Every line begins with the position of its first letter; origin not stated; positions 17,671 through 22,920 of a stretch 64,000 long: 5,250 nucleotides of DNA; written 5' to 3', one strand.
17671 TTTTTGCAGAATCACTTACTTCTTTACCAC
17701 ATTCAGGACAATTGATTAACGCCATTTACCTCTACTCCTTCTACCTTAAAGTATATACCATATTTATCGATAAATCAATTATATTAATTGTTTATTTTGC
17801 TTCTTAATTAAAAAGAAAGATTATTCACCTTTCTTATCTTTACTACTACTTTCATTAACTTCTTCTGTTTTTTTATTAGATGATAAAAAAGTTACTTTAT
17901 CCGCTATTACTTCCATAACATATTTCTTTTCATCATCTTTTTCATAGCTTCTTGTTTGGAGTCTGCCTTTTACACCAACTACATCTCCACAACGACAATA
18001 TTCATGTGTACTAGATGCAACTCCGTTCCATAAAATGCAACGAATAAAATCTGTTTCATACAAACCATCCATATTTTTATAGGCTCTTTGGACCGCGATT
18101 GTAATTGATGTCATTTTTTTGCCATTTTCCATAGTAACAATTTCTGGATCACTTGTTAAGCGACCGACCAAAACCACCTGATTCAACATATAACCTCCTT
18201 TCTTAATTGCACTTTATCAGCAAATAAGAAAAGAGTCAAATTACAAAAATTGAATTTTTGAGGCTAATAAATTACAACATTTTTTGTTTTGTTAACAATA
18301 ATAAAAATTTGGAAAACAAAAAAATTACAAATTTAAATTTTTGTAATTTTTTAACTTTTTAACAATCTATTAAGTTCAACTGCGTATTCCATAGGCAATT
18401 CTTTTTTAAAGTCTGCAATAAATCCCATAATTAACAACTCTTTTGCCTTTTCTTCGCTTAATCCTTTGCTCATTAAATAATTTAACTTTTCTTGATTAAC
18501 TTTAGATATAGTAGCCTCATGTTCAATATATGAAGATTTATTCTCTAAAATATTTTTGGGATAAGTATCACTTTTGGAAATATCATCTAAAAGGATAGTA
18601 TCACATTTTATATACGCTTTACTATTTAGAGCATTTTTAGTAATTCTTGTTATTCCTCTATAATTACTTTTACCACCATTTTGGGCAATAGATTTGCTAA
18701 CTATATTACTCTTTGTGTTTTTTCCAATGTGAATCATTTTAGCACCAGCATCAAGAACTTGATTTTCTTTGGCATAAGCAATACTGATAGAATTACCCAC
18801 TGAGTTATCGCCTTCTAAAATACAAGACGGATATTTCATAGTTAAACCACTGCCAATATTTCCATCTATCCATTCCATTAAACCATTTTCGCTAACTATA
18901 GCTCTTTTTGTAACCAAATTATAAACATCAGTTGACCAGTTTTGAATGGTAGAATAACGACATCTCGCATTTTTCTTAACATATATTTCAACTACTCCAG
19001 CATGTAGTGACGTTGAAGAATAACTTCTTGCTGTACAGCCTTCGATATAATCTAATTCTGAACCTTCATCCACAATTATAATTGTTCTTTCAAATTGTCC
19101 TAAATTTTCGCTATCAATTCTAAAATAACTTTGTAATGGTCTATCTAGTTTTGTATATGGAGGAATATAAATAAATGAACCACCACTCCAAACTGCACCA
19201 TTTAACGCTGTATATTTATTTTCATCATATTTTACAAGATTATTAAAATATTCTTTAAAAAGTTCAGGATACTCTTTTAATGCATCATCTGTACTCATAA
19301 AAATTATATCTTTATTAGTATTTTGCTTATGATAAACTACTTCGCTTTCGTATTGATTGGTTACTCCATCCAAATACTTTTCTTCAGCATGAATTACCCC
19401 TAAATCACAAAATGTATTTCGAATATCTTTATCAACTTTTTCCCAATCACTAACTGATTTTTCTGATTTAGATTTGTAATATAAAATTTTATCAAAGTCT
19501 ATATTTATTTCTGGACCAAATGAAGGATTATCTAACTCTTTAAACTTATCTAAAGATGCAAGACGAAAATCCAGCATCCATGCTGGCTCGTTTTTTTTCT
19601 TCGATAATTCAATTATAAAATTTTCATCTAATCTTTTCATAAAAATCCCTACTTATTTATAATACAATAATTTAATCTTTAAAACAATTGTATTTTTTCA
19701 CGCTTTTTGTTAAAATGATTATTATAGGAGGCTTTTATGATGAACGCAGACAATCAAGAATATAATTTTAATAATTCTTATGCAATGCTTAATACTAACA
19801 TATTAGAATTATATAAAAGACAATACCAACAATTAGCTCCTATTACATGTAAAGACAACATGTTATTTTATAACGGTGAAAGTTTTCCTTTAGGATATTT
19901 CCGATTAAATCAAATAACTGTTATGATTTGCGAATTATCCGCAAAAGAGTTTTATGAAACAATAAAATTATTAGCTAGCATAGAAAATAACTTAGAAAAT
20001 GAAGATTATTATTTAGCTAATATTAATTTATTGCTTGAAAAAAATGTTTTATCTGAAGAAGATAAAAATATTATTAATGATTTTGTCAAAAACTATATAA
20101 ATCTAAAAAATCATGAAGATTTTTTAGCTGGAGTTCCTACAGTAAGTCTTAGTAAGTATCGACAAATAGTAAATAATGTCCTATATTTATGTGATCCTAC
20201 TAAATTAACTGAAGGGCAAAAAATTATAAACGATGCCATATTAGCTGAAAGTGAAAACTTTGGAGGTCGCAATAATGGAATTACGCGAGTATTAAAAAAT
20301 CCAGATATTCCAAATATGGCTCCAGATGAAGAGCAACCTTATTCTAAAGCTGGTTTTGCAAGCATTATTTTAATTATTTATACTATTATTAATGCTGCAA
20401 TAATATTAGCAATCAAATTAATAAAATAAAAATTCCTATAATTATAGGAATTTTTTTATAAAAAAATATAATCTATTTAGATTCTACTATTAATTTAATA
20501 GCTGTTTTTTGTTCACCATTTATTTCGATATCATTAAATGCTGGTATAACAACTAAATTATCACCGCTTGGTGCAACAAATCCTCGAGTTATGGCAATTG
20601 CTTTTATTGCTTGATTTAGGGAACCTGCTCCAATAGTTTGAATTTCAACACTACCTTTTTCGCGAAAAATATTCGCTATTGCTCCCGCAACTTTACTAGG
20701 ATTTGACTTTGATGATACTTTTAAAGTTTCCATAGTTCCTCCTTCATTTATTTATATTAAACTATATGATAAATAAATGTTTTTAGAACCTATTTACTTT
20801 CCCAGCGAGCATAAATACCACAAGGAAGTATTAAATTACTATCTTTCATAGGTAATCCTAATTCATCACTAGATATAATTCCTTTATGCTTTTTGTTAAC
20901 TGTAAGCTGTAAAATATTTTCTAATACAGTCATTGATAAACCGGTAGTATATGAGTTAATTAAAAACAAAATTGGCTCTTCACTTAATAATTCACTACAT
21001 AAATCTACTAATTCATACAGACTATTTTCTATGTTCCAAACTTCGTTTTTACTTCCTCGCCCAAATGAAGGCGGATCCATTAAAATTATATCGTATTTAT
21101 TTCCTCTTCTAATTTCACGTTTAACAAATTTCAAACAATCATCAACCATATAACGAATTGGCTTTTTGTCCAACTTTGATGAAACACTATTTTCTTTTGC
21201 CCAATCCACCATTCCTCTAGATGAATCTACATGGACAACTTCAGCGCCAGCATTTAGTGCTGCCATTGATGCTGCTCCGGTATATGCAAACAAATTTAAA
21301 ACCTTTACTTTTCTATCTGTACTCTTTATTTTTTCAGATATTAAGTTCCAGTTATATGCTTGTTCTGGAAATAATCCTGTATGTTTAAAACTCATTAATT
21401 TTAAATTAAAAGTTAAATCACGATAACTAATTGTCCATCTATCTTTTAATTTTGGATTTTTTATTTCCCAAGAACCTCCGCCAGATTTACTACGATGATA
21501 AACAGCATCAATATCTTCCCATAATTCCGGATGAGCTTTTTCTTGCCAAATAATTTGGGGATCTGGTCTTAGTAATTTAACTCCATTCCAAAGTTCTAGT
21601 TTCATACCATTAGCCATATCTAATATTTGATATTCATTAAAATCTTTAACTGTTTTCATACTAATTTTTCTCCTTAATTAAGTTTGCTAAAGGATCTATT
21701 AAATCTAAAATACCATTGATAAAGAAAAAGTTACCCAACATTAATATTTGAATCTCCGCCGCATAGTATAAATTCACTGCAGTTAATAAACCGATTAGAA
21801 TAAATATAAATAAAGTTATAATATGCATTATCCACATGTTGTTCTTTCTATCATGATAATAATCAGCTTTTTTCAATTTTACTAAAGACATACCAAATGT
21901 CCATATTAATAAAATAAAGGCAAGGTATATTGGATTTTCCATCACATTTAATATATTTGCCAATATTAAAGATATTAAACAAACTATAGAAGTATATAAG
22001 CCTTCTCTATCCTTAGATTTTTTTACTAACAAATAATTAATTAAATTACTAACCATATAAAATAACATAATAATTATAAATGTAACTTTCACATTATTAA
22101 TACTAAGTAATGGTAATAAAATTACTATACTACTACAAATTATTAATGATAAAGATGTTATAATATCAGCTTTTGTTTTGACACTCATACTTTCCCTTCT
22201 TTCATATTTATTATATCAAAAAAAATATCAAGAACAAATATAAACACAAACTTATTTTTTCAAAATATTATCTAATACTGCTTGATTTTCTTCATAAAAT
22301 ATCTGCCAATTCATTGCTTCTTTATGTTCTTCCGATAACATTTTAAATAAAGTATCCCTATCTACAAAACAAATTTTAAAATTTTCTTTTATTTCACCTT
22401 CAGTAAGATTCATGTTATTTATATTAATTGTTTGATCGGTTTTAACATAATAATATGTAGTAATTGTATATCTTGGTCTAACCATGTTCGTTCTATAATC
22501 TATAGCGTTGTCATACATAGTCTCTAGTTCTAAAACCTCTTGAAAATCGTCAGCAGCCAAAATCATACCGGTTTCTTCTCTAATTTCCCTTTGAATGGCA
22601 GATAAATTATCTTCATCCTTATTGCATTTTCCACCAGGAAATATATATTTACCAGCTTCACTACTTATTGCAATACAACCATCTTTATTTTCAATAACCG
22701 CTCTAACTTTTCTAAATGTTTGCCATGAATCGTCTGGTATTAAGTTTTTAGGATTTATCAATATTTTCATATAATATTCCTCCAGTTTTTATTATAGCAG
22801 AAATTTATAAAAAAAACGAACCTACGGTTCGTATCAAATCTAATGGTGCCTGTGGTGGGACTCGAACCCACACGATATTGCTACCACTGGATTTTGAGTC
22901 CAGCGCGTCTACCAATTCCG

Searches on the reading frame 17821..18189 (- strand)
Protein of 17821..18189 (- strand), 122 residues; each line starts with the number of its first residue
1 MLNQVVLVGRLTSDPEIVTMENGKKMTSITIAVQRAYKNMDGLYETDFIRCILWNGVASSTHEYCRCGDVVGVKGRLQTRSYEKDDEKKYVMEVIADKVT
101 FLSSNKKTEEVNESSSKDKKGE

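Call 38: search_protein_families(library=pfam, proteins=[window:17821-18189:-], max_evalue=0.001)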
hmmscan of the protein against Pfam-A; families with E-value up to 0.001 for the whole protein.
window:17821-18189:- (122 aa): 2 families
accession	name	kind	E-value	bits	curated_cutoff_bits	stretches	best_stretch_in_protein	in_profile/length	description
PF00436.31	SSB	-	6.8e-29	100.4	26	1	2-102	1-104/104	Single-strand binding protein family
PF01336.31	tRNA_anti-codon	-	2.9e-05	24.4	27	1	45-100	25-73/75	OB-fold nucleic acid binding domain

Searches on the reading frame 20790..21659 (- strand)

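Call 38: search_protein_families(library=pfam, proteins=[window:20790-21659:-], max_evalue=0.001)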
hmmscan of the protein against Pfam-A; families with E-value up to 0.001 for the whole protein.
window:20790-21659:- (289 aa): 2 families
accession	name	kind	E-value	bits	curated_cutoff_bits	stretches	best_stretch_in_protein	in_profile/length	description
PF10672.15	Methyltrans_SAM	-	1.3e-18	67.7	27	1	54-221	66-228/286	S-adenosylmethionine-dependent methyltransferase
PF03602.21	Cons_hypoth95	-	1.1e-07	32.1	24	1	115-197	40-122/182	Conserved hypothetical protein 95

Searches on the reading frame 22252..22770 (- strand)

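Call 38: search_protein_families(library=pfam, proteins=[window:22252-22770:-], max_evalue=0.001)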
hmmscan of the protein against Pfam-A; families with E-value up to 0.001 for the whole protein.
window:22252-22770:- (172 aa): 1 family
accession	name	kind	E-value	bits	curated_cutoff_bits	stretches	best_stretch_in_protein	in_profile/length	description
PF00293.34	NUDIX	-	5.3e-11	43.1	21.1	1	20-155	4-133/134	NUDIX domain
